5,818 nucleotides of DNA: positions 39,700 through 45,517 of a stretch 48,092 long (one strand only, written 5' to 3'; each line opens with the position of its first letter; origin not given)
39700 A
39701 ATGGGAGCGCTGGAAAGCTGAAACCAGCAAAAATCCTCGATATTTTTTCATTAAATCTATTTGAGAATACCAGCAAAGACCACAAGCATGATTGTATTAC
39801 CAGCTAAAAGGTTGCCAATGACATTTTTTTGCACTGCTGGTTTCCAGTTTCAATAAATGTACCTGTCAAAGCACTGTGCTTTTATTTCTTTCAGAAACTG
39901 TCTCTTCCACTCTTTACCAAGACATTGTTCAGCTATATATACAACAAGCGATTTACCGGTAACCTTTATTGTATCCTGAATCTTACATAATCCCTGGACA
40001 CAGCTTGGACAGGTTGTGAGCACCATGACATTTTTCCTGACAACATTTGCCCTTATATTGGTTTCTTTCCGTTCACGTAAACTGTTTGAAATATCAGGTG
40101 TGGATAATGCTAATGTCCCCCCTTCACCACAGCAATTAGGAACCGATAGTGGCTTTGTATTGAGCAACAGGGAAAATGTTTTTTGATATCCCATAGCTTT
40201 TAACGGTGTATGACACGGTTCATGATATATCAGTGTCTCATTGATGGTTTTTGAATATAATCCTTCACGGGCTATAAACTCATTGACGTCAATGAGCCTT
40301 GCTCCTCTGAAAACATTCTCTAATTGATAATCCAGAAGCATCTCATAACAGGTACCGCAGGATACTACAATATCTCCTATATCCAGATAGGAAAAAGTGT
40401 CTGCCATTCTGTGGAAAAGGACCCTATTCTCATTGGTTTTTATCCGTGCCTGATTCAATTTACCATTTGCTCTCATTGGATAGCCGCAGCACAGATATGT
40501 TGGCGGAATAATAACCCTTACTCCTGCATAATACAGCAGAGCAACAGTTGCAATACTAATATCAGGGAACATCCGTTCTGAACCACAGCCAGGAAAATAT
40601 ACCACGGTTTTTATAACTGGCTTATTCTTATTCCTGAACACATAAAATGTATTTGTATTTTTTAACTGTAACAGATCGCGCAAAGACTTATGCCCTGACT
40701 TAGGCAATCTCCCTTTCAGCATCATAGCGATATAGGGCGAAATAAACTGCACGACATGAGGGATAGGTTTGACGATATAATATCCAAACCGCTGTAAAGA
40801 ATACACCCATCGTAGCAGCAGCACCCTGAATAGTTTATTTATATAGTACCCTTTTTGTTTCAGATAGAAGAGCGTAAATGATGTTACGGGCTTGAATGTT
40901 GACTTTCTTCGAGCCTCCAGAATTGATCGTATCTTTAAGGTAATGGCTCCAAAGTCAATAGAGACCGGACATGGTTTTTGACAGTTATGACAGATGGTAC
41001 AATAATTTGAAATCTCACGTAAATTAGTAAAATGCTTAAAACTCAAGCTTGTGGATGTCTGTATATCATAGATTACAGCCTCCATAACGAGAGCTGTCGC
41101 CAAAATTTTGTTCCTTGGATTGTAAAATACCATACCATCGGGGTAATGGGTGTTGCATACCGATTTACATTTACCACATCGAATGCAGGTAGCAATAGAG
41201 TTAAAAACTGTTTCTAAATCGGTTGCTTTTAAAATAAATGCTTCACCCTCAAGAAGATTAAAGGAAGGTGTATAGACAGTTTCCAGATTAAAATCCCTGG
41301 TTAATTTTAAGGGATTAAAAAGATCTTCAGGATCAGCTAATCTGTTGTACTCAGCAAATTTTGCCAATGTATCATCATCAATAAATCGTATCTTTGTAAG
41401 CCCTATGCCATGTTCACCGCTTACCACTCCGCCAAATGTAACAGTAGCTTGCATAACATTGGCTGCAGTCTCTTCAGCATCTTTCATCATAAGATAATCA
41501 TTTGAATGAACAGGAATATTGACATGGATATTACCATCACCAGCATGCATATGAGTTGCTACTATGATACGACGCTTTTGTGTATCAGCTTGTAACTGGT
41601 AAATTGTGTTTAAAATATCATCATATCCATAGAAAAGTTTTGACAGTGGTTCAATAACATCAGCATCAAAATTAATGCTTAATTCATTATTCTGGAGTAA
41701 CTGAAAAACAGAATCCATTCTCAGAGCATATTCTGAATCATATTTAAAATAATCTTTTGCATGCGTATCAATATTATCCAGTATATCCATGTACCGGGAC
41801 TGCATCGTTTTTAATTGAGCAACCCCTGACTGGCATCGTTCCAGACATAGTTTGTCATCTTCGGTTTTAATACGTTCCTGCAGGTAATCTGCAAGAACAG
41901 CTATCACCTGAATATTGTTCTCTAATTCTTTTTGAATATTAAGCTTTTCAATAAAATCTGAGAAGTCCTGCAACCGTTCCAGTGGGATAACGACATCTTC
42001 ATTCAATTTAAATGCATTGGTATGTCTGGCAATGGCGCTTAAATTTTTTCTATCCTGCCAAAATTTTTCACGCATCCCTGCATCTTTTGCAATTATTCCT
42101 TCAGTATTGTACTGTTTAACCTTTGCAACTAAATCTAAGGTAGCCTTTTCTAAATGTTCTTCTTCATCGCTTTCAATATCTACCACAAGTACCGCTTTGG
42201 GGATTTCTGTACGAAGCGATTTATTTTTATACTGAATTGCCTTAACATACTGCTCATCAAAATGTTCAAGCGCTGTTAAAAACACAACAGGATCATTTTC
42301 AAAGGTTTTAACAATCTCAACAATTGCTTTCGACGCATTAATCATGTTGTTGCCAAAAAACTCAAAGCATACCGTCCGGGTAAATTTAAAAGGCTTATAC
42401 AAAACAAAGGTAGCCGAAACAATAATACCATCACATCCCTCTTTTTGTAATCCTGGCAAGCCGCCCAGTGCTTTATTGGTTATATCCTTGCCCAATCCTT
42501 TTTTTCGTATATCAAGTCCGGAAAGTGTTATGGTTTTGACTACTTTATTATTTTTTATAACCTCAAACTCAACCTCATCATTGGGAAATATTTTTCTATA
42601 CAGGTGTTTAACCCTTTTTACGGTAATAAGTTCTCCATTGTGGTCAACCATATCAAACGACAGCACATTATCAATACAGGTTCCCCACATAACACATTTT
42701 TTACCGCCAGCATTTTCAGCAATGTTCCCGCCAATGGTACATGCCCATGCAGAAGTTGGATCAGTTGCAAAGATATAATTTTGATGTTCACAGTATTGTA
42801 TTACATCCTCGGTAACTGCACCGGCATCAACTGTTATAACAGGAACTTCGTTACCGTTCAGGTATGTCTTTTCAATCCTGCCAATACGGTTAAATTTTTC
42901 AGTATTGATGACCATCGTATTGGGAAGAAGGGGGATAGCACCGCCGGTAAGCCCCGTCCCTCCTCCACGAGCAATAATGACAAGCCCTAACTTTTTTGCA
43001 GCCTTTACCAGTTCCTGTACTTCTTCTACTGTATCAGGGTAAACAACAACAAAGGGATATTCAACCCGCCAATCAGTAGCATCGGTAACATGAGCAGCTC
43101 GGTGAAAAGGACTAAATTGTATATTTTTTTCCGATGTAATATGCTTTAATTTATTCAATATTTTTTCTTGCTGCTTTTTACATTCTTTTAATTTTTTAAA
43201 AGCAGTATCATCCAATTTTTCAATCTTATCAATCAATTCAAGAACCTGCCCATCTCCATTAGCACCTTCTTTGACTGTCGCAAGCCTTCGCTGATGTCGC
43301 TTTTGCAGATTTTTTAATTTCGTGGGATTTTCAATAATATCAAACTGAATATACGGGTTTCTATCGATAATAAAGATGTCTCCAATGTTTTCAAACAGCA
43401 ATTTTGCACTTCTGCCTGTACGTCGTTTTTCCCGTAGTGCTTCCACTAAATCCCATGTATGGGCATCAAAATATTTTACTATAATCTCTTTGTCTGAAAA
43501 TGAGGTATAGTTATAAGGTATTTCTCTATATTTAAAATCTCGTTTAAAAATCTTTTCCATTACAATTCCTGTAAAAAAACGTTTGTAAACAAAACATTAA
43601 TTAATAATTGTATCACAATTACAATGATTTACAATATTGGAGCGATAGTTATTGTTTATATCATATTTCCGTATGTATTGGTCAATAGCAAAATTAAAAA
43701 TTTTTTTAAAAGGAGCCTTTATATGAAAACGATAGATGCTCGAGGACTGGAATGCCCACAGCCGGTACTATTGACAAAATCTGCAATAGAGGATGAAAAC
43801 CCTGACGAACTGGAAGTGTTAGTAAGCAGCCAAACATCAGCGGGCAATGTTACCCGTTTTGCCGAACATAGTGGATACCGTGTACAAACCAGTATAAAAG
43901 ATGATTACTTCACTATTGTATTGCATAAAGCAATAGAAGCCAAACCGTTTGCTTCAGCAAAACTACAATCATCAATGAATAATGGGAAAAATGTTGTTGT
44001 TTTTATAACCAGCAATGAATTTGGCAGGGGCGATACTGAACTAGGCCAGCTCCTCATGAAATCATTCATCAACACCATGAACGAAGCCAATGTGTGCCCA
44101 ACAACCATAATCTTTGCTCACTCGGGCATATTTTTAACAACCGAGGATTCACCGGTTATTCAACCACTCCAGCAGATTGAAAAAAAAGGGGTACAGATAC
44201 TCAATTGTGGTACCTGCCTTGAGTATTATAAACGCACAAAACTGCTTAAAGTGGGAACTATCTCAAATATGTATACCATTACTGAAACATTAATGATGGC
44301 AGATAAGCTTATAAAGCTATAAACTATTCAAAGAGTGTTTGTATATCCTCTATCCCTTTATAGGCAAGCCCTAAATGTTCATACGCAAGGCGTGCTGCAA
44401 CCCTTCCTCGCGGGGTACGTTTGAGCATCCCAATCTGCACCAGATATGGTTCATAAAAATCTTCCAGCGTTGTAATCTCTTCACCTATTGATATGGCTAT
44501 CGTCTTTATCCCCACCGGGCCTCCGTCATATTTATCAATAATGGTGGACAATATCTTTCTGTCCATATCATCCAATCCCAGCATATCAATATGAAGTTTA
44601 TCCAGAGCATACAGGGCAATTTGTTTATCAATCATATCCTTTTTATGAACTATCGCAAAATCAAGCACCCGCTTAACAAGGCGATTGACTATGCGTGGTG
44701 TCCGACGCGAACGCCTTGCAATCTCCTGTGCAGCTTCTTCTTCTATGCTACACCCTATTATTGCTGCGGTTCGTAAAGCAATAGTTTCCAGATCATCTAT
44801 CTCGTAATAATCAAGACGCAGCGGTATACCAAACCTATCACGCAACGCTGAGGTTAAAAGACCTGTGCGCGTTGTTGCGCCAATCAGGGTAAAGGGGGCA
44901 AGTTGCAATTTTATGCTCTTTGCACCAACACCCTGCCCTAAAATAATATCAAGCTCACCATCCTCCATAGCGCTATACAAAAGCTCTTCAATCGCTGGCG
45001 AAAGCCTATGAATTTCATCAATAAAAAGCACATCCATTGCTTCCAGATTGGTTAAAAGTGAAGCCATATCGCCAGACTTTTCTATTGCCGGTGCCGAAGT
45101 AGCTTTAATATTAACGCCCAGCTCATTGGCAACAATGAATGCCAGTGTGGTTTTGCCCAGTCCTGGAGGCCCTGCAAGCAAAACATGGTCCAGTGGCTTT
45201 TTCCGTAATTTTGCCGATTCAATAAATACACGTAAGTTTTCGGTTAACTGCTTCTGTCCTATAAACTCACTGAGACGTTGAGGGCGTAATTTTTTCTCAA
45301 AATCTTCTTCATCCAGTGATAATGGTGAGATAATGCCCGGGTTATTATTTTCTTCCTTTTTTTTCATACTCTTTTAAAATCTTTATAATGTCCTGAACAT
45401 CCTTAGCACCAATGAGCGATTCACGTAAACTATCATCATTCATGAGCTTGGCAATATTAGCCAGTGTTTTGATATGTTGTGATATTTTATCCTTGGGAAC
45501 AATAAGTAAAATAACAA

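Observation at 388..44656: Highly iterated non-palindromic 9-mer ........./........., about one copy per 3 kb, independent of reading frame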

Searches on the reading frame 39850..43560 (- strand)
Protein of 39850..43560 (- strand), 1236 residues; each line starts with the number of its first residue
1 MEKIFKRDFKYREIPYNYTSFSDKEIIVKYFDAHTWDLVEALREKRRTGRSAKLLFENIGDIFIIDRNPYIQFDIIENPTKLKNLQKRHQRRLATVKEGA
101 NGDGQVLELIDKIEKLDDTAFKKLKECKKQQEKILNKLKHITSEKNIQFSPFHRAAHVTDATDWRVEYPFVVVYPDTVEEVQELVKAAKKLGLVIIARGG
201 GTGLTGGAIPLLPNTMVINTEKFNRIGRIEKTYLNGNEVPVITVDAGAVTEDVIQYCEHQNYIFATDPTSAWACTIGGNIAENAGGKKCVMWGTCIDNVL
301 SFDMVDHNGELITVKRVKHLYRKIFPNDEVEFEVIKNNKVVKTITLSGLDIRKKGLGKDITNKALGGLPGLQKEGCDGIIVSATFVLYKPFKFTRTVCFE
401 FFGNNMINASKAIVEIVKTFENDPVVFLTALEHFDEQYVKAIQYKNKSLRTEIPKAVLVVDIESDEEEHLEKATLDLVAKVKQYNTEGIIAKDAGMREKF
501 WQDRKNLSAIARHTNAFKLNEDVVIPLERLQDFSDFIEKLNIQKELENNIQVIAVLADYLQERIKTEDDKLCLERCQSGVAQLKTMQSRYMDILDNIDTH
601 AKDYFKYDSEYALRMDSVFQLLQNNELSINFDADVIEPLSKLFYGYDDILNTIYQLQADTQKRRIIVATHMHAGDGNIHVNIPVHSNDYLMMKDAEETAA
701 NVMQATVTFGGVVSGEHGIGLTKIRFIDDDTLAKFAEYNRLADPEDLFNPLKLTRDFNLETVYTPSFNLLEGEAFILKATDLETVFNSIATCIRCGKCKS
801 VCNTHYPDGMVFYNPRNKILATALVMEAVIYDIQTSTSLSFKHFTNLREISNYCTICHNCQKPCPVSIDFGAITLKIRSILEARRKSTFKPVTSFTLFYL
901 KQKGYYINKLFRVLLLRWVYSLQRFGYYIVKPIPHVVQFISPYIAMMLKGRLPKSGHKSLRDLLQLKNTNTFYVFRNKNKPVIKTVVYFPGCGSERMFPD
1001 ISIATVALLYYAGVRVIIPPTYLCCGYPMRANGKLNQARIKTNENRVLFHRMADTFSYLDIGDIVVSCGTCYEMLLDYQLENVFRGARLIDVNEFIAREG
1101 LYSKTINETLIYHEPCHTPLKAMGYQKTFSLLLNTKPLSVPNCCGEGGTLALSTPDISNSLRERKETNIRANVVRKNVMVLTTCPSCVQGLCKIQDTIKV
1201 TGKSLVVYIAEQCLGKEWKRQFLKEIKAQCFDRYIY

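Call 10: search_protein_families(library=pfam, proteins=[window:39850-43560:-])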
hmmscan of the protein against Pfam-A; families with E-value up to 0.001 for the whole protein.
window:39850-43560:- (1236 aa): 7 families
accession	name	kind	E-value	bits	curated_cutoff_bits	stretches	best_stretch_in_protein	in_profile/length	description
PF12447.13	DUF3683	-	4.1e-36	124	27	1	10-115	2-107/114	Protein of unknown function (DUF3683)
PF02913.24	FAD-oxidase_C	-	1.2e-29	104.2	21.2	2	647-752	141-247/248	FAD linked oxidases, C-terminal domain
PF01565.28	FAD_binding_4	-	1.4e-29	103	26.4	1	171-314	3-138/139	FAD binding domain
PF02754.22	CCG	-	5.9e-13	49.2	20.6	1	986-1075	1-84/85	Cysteine-rich domain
PF13183.11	Fer4_8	-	9.1e-08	33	27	1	790-868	3-68/68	4Fe-4S dicluster domain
PF14697.11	Fer4_21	-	0.00048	20.6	35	0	843-866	30-53/59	4Fe-4S dicluster domain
PF12838.12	Fer4_7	-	0.00069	20.5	27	1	791-867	1-51/52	4Fe-4S dicluster domain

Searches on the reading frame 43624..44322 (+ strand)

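Call 23: search_protein_families(library=pfam, proteins=[window:43624-44322:+], max_evalue=0.01)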
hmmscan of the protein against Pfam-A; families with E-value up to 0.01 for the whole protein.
window:43624-44322:+ (232 aa): 2 families
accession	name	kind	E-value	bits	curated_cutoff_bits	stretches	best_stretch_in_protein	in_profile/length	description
PF01206.22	TusA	-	2e-16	60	28.6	1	35-102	1-70/70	Sulfurtransferase TusA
PF02635.20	DsrE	-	0.0011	19.6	22.7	1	160-231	34-115/116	DsrE/DsrF-like family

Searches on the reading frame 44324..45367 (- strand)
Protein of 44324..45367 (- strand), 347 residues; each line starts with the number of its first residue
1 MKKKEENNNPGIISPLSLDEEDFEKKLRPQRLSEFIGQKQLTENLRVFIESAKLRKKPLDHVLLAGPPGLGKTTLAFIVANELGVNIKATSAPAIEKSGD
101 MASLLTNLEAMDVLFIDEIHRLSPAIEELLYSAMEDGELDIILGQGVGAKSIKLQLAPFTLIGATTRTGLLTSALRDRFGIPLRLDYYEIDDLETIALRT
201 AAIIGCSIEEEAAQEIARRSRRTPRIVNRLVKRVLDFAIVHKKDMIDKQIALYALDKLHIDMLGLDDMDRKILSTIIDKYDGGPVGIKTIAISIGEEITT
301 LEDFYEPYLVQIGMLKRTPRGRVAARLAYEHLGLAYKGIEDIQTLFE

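Call 10: search_protein_families(library=pfam, proteins=[window:44324-45367:-])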
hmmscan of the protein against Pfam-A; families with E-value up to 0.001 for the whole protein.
window:44324-45367:- (347 aa): 14 families
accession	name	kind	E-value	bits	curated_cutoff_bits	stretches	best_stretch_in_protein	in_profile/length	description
PF05496.18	RuvB_N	-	3.6e-75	251.5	27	1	27-185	1-159/159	Holliday junction DNA helicase RuvB P-loop domain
PF17864.7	AAA_lid_4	-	7e-25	87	27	1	188-261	1-74/74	RuvB AAA lid domain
PF05491.19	RuvB_C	-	2e-22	79.3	24.7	1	263-332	2-71/72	RuvB C-terminal winged helix domain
PF00004.35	AAA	-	4.1e-20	73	21.2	1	62-185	1-129/131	ATPase family associated with various cellular activities (AAA)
PF07728.20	AAA_5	-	3.5e-09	37.2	22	1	61-179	1-139/139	AAA domain (dynein-related subfamily)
PF06068.19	TIP49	-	1.3e-06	28.3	23.8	1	31-91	22-82/347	TIP49 P-loop domain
PF13191.12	AAA_16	-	3e-05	25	32.6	0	35-83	2-48/167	AAA ATPase domain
PF03215.21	Rad17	-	3e-05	24.5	23.8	1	21-99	7-85/186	Rad17 P-loop domain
PF13173.12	AAA_14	-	7.4e-05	23.2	27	1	62-143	5-95/129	AAA domain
PF13401.12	AAA_22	-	0.00015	22.5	27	0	105-143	79-120/130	AAA domain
PF25199.1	nSTAND_NTPase5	-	0.00019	21.7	34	1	35-143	18-130/145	Novel STAND NTPase 5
PF07726.17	AAA_3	-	0.00058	20.2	27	0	61-88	1-28/131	ATPase family associated with various cellular activities (AAA)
PF01078.27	Mg_chelatase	-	0.00065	19.6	20.3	0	61-79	24-42/207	Magnesium chelatase, subunit ChlI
PF03266.21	NTPase_1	-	0.00072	19.9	23.9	0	61-98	1-41/168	NTPase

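Call 11: find_related_loci(query=window:44324-45367:-, collection=genome_contigs, flank=10000)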
Query window:44324-45367:- (347 aa) in genome_contigs; peptide patterns used: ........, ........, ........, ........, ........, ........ (x = any residue, [..] = any of these).
593 stretches matched a pattern; 512 encode a relative of the query (tblastn E <= 1e-3); the best 80 are kept; 80 distinct loci.
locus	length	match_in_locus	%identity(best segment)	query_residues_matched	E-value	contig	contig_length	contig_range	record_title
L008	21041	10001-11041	99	1-347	0e+0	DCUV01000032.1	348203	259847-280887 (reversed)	MAG TPA_asm: Spirochaetia bacterium UBA2205 UBA2205_contig_10696, whole genome shotgun sequence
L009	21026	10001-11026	90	1-341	0e+0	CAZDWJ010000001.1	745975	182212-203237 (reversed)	MAG TPA_asm: uncultured Leptospira sp. isolate binchicken_co40_101 genome assembly, contig: NODE_3_length_745975_cov_9.5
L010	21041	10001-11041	89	1-346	0e+0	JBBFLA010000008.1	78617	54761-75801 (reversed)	MAG: Spirochaetota bacterium isolate Uz-U4-13 NODE_8_length_78617_cov_16.736058, whole genome shotgun sequence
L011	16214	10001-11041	88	1-346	0e+0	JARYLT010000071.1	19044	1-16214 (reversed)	MAG: Spirochaetota bacterium isolate A05DMB-I-13 NODE_71_length_19044_cov_4.566510, whole genome shotgun sequence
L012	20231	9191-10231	87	1-346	0e+0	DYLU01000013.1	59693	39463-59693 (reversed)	MAG TPA_asm: Leptospira biflexa isolate SulCav_AS07-7_37_12 SulCav_AS07_7_400_length_59693_cov_7_631225, whole genome sh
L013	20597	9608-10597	89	12-341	0e+0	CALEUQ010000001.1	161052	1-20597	MAG: uncultured bacterium isolate R1_Bin_METABAT__127_1 genome assembly, contig: c_000002730090, whole genome shotgun se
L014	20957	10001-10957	75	18-336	2e-159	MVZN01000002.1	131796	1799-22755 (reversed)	MAG: Spirochaetes bacterium ADurb.BinA120 BWY96_contig000002, whole genome shotgun sequence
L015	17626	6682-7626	58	24-338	2e-122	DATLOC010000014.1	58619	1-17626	MAG TPA_asm: Thermoanaerobaculia bacterium isolate SMAG_U13816 k141_422576, whole genome shotgun sequence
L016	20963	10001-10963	59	12-332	5e-122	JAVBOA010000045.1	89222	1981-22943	MAG: Eubacteriales bacterium isolate EPI_MAG_00096 c_000012217636, whole genome shotgun sequence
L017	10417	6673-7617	59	19-333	3e-121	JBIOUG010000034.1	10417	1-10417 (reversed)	MAG: Thermoanaerobaculia bacterium isolate MAG140 k127_1411156, whole genome shotgun sequence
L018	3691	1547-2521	55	11-338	4e-123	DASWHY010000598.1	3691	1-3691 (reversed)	MAG TPA_asm: Thermoanaerobaculia bacterium isolate SMAG_U2854 k141_1794313, whole genome shotgun sequence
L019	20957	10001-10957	58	20-338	2e-120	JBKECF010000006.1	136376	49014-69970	MAG: Lachnospirales bacterium isolate VLC_053 k121_14709945, whole genome shotgun sequence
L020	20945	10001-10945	57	24-338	2e-120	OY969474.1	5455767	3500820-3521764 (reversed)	MAG: uncultured Acidobacteriota bacterium isolate MFD05747.bin.1.131 genome assembly, chromosome: 1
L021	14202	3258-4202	57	19-333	3e-120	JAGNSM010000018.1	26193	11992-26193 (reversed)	MAG: Fusobacteriaceae bacterium isolate Go_Inlet_bin_30 Go_Inlet_674_length_26193_cov_40.013082, whole genome shotgun se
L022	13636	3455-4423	54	12-334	6e-119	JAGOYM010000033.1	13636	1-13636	MAG: Leptotrichiaceae bacterium isolate Gw_Inlet_bin_89 Gw_Inlet_5513_length_13636_cov_103.945962, whole genome shotgun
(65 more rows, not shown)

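Call 26: find_encoding_contigs(protein=window:44324-45367:-, flank=10000, max_places=4)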
Protein window:44324-45367:- (347 aa): 23 contigs read that carry it; 4 places shown.
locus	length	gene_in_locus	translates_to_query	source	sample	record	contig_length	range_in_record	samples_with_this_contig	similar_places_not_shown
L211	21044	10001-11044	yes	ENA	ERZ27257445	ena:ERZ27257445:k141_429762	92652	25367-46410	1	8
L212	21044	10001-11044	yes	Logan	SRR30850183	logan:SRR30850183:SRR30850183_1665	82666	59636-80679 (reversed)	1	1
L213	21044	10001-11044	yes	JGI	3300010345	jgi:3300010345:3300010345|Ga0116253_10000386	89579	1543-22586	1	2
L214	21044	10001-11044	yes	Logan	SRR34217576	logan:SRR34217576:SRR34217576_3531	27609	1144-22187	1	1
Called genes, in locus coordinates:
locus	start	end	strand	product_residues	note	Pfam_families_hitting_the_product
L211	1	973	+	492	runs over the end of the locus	PF00493:MCM (weak), PF00004:AAA, PF07724:AAA_2, PF07728:AAA_5 (faint), PF10431:ClpB_D2-small (weak)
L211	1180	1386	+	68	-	-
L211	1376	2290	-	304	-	PF00753:Lactamase_B, PF12706:Lactamase_B_2 (weak)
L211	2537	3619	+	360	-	-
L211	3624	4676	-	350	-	-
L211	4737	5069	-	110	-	PF02085:Cytochrom_CIII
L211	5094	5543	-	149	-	-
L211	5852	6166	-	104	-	PF03091:CutA1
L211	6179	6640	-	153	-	PF03061:4HBT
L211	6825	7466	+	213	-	PF03006:HlyIII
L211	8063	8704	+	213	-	PF02915:Rubrerythrin, PF21349:RUBY_RBDX (weak)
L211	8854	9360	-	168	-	-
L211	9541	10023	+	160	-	PF00359:PTS_EIIA_2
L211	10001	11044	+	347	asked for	PF06068:TIP49 (faint), PF05496:RuvB_N, PF00004:AAA, PF07728:AAA_5, PF17864:AAA_lid_4, PF05491:WHD_RuvB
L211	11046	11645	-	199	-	PF01206:TusA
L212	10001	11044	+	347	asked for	PF06068:TIP49 (faint), PF05496:RuvB_N, PF00004:AAA, PF07728:AAA_5, PF17864:AAA_lid_4, PF05491:WHD_RuvB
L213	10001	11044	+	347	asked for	PF06068:TIP49 (faint), PF05496:RuvB_N, PF00004:AAA, PF07728:AAA_5, PF17864:AAA_lid_4, PF05491:WHD_RuvB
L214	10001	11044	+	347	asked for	PF06068:TIP49 (faint), PF05496:RuvB_N, PF00004:AAA, PF07728:AAA_5, PF17864:AAA_lid_4, PF05491:WHD_RuvB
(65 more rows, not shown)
